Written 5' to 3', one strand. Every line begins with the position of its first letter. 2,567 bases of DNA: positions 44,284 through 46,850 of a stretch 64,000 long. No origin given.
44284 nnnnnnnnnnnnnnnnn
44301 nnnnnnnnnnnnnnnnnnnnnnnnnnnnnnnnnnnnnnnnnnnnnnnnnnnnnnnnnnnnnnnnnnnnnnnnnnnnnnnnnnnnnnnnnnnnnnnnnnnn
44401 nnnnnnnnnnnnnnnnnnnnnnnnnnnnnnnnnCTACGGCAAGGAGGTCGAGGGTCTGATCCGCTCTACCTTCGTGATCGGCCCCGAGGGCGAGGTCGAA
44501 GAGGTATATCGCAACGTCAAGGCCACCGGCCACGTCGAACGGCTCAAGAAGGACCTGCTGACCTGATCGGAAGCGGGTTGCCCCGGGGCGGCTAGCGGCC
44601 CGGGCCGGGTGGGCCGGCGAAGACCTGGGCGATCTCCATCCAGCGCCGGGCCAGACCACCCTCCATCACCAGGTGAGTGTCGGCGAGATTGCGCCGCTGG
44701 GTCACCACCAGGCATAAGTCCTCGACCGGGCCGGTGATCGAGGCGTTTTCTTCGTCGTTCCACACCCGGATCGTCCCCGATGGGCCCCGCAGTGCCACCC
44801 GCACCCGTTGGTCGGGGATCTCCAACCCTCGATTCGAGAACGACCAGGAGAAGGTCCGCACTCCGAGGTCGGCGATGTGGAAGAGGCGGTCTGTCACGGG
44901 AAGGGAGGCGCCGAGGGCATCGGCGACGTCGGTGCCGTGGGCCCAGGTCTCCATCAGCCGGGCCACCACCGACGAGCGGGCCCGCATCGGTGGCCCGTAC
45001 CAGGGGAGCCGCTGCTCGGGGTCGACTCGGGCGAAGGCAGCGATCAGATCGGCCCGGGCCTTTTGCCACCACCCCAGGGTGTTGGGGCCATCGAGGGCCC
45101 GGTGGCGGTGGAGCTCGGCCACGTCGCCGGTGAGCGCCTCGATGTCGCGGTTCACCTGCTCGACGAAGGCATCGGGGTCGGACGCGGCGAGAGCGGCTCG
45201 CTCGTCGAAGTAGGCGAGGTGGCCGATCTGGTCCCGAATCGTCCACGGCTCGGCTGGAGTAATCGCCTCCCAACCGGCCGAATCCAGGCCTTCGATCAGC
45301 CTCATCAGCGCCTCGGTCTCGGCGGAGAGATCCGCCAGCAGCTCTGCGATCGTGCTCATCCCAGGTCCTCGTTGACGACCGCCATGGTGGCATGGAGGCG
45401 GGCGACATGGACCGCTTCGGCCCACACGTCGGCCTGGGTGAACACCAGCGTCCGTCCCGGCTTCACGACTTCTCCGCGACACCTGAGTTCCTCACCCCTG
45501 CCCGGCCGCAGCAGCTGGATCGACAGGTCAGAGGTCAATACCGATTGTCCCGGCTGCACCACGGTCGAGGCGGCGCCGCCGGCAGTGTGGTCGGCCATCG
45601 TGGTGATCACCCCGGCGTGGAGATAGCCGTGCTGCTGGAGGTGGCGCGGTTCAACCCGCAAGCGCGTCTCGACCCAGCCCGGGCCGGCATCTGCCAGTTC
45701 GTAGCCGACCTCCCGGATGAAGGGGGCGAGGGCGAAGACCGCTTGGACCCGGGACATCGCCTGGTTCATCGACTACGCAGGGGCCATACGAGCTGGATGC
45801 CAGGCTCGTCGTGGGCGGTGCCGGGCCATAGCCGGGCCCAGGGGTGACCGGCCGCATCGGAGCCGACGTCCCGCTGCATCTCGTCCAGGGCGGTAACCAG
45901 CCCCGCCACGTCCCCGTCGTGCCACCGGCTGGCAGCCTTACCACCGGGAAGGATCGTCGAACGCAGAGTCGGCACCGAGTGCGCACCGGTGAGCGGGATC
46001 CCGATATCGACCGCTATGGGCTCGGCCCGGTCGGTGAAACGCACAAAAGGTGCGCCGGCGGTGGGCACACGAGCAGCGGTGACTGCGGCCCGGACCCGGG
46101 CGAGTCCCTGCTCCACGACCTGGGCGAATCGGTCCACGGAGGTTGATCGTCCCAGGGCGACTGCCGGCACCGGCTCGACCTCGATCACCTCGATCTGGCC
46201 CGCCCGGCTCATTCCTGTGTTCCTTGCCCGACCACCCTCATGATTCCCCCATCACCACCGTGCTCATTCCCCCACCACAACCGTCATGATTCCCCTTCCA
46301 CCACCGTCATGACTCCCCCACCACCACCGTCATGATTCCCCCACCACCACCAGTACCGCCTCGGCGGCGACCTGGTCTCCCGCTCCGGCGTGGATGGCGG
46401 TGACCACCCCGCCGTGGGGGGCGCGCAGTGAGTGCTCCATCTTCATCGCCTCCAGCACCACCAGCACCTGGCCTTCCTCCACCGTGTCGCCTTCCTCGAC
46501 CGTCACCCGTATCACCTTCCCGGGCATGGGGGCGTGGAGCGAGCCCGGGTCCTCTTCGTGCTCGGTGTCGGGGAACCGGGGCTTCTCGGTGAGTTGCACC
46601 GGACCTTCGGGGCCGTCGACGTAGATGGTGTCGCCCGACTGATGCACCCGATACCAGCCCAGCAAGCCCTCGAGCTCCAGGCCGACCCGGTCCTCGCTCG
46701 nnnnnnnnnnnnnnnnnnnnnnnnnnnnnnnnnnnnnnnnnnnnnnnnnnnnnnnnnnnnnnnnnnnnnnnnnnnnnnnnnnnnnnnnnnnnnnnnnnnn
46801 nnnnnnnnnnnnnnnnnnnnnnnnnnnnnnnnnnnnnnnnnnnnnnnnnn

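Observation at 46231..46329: Tandem array that re-duplicates the last codons plus stop of the acyl-CoA carboxylase alpha gene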

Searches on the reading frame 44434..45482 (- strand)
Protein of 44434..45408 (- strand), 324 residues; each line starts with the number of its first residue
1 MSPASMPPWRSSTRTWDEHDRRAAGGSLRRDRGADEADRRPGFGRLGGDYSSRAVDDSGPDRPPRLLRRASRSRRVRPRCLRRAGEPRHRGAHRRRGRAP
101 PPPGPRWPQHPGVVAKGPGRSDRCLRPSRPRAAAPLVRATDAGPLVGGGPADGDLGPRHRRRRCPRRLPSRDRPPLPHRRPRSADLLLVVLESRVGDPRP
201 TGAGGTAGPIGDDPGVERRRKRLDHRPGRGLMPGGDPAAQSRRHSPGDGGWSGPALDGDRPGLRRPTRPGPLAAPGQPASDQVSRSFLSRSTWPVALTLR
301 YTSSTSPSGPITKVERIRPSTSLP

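Call 11: search_protein_families(library=pfam, proteins=[window:44434-45408:-, window:44592-45482:-])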
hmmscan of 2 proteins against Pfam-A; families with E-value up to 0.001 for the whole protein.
window:44434-45408:- (324 aa): 0 families

window:44592-45482:- (296 aa): 2 families
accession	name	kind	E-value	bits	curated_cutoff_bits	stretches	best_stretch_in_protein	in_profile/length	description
PF11716.13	MDMPI_N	-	2.5e-25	90.3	24.2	1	52-187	1-140/140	Mycothiol maleylpyruvate isomerase N-terminal domain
PF12867.12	DinB_2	-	1.4e-07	32.5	24.8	1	53-182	3-124/128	DinB superfamily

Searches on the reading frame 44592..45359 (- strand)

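Call 50: search_protein_families(library=ncbifam, proteins=[window:44592-45359:-], max_evalue=0.01)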
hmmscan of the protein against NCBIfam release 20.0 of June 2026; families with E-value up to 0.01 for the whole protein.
window:44592-45359:- (255 aa): 4 families
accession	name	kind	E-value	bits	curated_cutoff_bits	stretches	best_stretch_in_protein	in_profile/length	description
TIGR03084.1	TIGR03084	hypoth_equivalog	1.2e-87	293.8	247.95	1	6-255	2-253/253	TIGR03084 family metal-binding protein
TIGR03083.1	TIGR03083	domain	7.9e-35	121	50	1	11-222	2-202/202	maleylpyruvate isomerase family mycothiol-dependent enzyme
TIGR03086.1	TIGR03086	subfamily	4.5e-10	39.8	83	1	15-163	5-140/180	TIGR03086 family metal-binding protein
TIGR03085.1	TIGR03085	hypoth_equivalog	0.0076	15.8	138.85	0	20-83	7-67/201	TIGR03085 family metal-binding protein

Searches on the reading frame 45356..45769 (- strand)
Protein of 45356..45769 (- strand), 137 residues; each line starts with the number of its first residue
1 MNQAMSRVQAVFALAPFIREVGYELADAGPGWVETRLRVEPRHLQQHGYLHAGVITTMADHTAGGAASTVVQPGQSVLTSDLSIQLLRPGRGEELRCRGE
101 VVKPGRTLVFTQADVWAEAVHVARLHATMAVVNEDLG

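Call 11: search_protein_families(library=pfam, proteins=[window:45356-45769:-])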
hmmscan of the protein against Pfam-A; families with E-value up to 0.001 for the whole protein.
window:45356-45769:- (137 aa): 3 families
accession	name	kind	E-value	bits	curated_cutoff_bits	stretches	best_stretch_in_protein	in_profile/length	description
PF03061.28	4HBT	-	8.6e-15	55.3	20.6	1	47-119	1-74/79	Thioesterase superfamily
PF14539.12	DUF4442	-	7.3e-06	26.7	25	1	9-103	7-100/132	Domain of unknown function (DUF4442)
PF13622.12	4HBT_3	-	3.4e-05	24.5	24.3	1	46-129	11-82/83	Acyl-CoA thioesterase N-terminal domain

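Call 50: search_protein_families(library=ncbifam, proteins=[window:45356-45769:-], max_evalue=0.01)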
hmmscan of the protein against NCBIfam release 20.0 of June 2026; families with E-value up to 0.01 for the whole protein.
window:45356-45769:- (137 aa): 5 families
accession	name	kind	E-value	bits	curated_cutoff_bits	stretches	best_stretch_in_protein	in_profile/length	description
TIGR00369.1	unchar_dom_1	domain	4.1e-16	59.1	36.6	1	20-119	5-104/117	hotdog fold thioesterase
NF008675.0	PRK11688.1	equivalog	2.3e-09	37.2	107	2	79-128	102-152/156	thioesterase family protein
TIGR02286.1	PaaD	equivalog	1.3e-07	31.8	118.9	1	21-126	4-108/114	hydroxyphenylacetyl-CoA thioesterase PaaI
NF047425.1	MenI_Listeria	exception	2.6e-07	30.4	185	1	21-131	7-118/122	1,4-dihydroxy-2-naphthoyl-CoA hydrolase MenI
NF007607.0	PRK10254.1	equivalog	0.0036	17.4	237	1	27-105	30-108/137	proofreading thioesterase EntH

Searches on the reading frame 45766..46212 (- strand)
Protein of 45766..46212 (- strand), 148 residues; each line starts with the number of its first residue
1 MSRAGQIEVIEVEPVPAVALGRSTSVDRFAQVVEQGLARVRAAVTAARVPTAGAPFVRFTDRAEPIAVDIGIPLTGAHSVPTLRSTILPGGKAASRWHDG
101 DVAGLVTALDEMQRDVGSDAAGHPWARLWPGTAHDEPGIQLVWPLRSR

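Call 11: search_protein_families(library=pfam, proteins=[window:45766-46212:-])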
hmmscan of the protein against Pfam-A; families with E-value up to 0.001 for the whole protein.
window:45766-46212:- (148 aa): 0 families

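Call 13: find_encoding_contigs(protein=window:45766-46212:-, flank=6000, max_places=10)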
Protein window:45766-46212:- (148 aa): 1 contig read that carries it; 1 place shown.
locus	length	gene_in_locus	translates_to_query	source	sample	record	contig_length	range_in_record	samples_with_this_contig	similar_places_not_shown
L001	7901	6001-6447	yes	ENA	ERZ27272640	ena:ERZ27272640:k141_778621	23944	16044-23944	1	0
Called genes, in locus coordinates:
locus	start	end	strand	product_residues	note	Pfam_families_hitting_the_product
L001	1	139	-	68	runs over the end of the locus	-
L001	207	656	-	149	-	PF01575:MaoC_dehydratas, PF13452:FAS1_DH_region (weak)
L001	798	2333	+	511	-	PF01039:Carboxyl_trans, PF03255:ACCA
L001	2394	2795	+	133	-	-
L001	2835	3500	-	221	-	PF14014:DUF4230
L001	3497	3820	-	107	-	PF13384:HTH_23 (faint)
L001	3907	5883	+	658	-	PF00289:Biotin_carb_N, PF01071:GARS_A (weak), PF02786:CPSase_L_D2, PF02222:ATP-grasp, PF07478:Dala_Dala_lig_C, PF02785:Biotin_carb_C, PF21139:BT_MCC_alpha, PF00364:Biotin_lipoyl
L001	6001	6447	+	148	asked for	-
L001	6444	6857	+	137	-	PF14539:DUF4442 (weak), PF03061:4HBT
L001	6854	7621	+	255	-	PF11716:MDMPI_N, PF12867:DinB_2 (weak)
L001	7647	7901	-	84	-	?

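Call 15: find_homologous_proteins(query=window:45766-46212:-)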
Query window:45766-46212:- (148 aa): 13 proteins with E <= 0.001 among 202 candidates.
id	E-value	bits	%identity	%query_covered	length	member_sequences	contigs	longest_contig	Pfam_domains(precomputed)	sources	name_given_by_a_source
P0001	5.4e-84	298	95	100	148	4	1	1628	-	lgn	-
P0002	1.8e-75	270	87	100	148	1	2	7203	-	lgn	-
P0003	3.9e-48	181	59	99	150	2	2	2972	-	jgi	jgi:hypothetical protein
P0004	1.1e-38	151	51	99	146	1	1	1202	-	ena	-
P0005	2.8e-36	143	49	99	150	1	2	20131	PF06445.21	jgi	jgi:effector-binding domain-containing protein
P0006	4.0e-32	130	47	95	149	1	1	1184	-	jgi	jgi:effector-binding domain-containing protein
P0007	3.3e-31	127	47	98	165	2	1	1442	PF06445.21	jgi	jgi:effector-binding domain-containing protein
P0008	1.7e-29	121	47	95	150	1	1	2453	-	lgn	-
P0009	2.4e-29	121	44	96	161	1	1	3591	-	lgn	-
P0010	3.8e-29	120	48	93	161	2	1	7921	-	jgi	-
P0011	3.5e-28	117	47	95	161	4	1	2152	-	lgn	-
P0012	3.0e-26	111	40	96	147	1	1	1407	-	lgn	-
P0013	5.7e-23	100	43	99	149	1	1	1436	-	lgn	-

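Call 16: find_encoding_contigs(protein=P0002, flank=6000, max_places=4)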
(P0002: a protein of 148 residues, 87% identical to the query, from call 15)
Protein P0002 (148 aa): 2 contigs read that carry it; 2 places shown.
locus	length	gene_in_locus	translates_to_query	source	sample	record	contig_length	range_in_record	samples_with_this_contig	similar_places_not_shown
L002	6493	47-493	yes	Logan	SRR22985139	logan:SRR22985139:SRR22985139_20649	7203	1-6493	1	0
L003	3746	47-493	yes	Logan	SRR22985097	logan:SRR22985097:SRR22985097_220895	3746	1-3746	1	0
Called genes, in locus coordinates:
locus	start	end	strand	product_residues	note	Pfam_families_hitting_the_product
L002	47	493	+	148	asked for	-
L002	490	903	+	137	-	PF13622:4HBT_3 (weak), PF03061:4HBT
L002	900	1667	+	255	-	PF11716:MDMPI_N, PF12867:DinB_2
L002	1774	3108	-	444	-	PF03706:LPG_synthase_TM, PF08534:Redoxin, PF00578:AhpC-TSA, PF13911:AhpC-TSA_2 (weak)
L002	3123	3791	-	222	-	PF02660:G3P_acyltransf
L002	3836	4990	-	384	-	PF00561:Abhydrolase_1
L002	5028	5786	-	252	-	PF01738:DLH (faint), PF00561:Abhydrolase_1, PF00975:Thioesterase, PF12146:Hydrolase_4, PF20408:Abhydrolase_11 (faint), PF12697:Abhydrolase_6, PF00756:Esterase (weak)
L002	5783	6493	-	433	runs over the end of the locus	PF01053:Cys_Met_Meta_PP, PF00155:Aminotran_1_2 (weak), PF01041:DegT_DnrJ_EryC1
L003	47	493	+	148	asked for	-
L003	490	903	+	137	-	PF13622:4HBT_3 (weak), PF03061:4HBT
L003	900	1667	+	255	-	PF11716:MDMPI_N, PF12867:DinB_2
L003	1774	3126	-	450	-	PF03706:LPG_synthase_TM, PF00578:AhpC-TSA, PF08534:Redoxin, PF13911:AhpC-TSA_2 (weak)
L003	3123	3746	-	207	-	?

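Call 17: find_encoding_contigs(protein=P0001, flank=3000, max_places=4)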
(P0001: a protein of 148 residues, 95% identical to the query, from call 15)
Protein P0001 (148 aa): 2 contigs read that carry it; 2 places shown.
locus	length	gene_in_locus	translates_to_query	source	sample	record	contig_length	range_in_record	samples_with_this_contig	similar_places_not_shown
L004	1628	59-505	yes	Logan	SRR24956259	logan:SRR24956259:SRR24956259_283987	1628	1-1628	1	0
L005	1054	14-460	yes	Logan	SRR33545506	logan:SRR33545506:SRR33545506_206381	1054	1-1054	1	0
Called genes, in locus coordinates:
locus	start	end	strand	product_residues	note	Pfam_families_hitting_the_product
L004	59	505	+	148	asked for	-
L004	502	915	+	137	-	PF14539:DUF4442 (weak), PF13622:4HBT_3 (faint), PF03061:4HBT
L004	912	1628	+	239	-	?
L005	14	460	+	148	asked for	-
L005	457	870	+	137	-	PF14539:DUF4442 (weak), PF13622:4HBT_3 (faint), PF03061:4HBT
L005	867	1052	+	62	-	?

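Call 18: find_encoding_contigs(protein=P0003, flank=3000, max_places=4)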
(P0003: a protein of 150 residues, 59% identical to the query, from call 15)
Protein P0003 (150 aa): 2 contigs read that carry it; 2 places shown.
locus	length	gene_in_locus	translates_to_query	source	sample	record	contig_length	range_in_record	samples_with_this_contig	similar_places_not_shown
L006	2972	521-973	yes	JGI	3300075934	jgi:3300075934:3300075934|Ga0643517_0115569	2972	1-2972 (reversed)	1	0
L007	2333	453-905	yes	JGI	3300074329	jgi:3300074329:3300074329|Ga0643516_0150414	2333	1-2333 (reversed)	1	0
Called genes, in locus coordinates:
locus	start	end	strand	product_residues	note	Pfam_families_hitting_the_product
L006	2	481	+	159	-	?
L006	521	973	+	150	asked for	-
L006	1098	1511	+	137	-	PF14539:DUF4442 (weak), PF13622:4HBT_3 (weak), PF03061:4HBT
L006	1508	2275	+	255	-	PF11716:MDMPI_N, PF12867:DinB_2 (weak)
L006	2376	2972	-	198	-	?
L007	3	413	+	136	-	?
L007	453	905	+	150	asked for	-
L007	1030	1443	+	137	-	PF14539:DUF4442 (weak), PF13622:4HBT_3 (weak), PF03061:4HBT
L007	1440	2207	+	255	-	PF11716:MDMPI_N, PF12867:DinB_2 (weak)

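Call 21: find_encoding_contigs(protein=P0005, flank=4000, max_places=3)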
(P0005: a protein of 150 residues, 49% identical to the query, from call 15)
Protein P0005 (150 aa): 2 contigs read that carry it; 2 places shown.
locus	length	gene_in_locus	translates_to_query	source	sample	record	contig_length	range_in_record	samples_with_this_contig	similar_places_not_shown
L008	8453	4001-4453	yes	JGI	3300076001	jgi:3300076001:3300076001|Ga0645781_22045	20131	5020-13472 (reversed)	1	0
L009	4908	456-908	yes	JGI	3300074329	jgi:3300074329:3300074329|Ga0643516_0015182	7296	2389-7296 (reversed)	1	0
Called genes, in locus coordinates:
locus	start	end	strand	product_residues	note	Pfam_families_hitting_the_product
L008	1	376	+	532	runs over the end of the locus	PF03255:ACCA, PF01039:Carboxyl_trans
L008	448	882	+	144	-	PF04075:F420H2_quin_red (weak)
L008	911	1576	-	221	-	PF14014:DUF4230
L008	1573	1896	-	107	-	PF08281:Sigma70_r4_2 (faint), PF13384:HTH_23 (faint), PF04545:Sigma70_r4 (weak)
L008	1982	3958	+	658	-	PF00289:Biotin_carb_N, PF25919:BSH_CusB (faint), PF02786:CPSase_L_D2, PF02222:ATP-grasp, PF07478:Dala_Dala_lig_C, PF02785:Biotin_carb_C, PF21139:BT_MCC_alpha, PF00364:Biotin_lipoyl, +2 more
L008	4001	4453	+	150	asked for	PF06445:GyrI-like (weak)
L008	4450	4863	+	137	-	PF14539:DUF4442 (weak), PF13622:4HBT_3 (weak), PF03061:4HBT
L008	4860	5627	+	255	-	PF11716:MDMPI_N, PF12867:DinB_2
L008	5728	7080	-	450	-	PF03706:LPG_synthase_TM, PF13911:AhpC-TSA_2 (faint), PF00578:AhpC-TSA, PF08534:Redoxin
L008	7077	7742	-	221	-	PF02660:G3P_acyltransf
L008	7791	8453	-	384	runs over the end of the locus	PF00561:Abhydrolase_1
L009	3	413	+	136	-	?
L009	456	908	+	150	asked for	PF06445:GyrI-like (weak)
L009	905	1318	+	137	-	PF14539:DUF4442 (weak), PF13622:4HBT_3 (weak), PF03061:4HBT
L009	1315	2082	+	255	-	PF11716:MDMPI_N, PF12867:DinB_2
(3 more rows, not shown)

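Call 22: find_encoding_contigs(protein=P0010, flank=4000, max_places=3)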
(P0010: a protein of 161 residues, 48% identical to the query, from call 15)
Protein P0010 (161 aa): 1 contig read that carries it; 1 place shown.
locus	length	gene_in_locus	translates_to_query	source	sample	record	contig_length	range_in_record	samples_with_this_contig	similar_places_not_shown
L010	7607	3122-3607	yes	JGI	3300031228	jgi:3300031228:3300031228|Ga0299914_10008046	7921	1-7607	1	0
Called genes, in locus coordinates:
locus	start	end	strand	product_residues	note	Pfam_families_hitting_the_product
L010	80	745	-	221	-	PF14014:DUF4230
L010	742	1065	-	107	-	PF08281:Sigma70_r4_2 (faint), PF13384:HTH_23 (faint), PF04545:Sigma70_r4 (weak)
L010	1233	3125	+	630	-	PF00289:Biotin_carb_N, PF02222:ATP-grasp, PF02786:CPSase_L_D2, PF07478:Dala_Dala_lig_C, PF02785:Biotin_carb_C, PF21139:BT_MCC_alpha, PF00364:Biotin_lipoyl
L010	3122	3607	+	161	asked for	-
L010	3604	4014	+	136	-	PF03061:4HBT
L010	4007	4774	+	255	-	PF11716:MDMPI_N, PF12867:DinB_2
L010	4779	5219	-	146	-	PF00578:AhpC-TSA, PF08534:Redoxin, PF13911:AhpC-TSA_2 (faint)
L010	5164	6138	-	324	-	PF03706:LPG_synthase_TM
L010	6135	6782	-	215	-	PF02660:G3P_acyltransf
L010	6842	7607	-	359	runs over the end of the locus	?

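Call 23: find_encoding_contigs(protein=P0009, flank=4000, max_places=3)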
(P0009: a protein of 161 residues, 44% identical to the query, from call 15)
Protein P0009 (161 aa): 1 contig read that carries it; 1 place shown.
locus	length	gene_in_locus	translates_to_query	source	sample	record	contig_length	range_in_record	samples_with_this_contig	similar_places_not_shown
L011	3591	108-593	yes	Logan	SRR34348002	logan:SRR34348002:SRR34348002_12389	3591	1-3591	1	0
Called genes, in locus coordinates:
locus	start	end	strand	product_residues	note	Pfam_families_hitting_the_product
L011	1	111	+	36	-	?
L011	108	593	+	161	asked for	-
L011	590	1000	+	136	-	PF03061:4HBT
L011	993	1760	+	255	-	PF11716:MDMPI_N, PF12867:DinB_2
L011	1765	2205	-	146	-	PF00578:AhpC-TSA, PF08534:Redoxin, PF13911:AhpC-TSA_2 (faint)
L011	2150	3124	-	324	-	PF03706:LPG_synthase_TM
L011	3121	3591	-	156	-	?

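Call 36: find_encoding_contigs(protein=P0007, flank=3000, max_places=3)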
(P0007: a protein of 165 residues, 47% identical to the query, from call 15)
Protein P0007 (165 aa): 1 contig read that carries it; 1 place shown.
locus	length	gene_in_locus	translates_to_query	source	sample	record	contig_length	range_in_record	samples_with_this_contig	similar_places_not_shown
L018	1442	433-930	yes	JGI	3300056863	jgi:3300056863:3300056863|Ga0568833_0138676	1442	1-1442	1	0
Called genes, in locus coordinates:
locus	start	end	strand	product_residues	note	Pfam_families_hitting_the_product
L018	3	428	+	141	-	?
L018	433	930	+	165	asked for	PF06445:GyrI-like (weak)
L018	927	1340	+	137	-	PF13622:4HBT_3 (weak), PF03061:4HBT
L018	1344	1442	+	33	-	?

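Call 37: find_encoding_contigs(protein=P0008, flank=3000, max_places=3)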
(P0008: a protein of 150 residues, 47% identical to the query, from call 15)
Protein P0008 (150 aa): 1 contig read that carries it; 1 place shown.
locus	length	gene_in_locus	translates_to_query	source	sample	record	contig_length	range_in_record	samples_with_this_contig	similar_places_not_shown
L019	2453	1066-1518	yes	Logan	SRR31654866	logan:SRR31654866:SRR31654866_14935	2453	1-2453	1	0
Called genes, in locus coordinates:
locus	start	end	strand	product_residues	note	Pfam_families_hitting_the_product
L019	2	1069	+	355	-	?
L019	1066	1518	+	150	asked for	-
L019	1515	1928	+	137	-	PF13622:4HBT_3 (weak), PF03061:4HBT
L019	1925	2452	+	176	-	?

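Call 38: find_encoding_contigs(protein=P0004, flank=3000, max_places=3)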
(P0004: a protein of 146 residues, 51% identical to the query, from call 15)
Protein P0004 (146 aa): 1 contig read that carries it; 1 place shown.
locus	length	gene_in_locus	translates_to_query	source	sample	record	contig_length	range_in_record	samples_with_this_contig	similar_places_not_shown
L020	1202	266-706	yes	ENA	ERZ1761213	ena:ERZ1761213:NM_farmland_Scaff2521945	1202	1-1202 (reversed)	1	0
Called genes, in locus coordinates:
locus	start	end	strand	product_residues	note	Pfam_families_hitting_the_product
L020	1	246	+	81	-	?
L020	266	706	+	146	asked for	-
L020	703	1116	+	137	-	PF14539:DUF4442 (weak), PF03061:4HBT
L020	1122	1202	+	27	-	?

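Call 50: search_protein_families(library=ncbifam, proteins=[window:45766-46212:-], max_evalue=0.01)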
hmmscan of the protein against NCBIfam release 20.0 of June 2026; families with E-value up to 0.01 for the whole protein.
window:45766-46212:- (148 aa): 0 families

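Call 51: search_protein_families(library=pfam, proteins=[window:45766-46212:-, P0005], max_evalue=1)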
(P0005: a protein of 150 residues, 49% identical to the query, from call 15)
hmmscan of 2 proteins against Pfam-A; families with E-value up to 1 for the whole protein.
window:45766-46212:- (148 aa): 0 families

P0005 (150 aa): 1 family
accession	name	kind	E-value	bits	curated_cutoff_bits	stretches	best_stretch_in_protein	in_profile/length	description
PF06445.20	GyrI-like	-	7.6e-07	30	26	1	13-143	9-150/155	GyrI-like small molecule binding domain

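Call 52: find_encoding_contigs(protein=P0013, flank=2000, max_places=3)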
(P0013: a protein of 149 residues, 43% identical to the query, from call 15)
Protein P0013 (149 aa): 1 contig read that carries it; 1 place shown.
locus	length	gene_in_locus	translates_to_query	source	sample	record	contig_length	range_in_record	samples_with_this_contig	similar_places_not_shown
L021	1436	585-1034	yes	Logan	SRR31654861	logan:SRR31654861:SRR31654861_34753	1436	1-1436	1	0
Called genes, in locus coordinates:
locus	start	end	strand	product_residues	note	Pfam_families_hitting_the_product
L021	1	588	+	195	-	?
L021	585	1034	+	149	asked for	-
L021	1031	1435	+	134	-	PF14539:DUF4442 (faint), PF13622:4HBT_3 (weak), PF03061:4HBT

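Call 53: find_encoding_contigs(protein=P0006, flank=2000, max_places=3)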
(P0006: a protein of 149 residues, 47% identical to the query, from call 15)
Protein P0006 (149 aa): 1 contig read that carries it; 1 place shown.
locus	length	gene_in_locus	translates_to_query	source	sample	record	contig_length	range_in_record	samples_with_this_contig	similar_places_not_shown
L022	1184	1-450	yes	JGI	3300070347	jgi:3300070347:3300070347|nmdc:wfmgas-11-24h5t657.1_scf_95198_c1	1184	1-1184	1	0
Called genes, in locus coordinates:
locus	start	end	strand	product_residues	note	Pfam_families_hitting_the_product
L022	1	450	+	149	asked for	?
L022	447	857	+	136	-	PF03061:4HBT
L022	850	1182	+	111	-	?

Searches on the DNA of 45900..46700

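Call 58: search_rna_families(source=window, start=45900, end=46700, threshold=evalue, max_evalue=1)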
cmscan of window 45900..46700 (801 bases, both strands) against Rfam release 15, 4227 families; matches with E-value up to 1: 0.
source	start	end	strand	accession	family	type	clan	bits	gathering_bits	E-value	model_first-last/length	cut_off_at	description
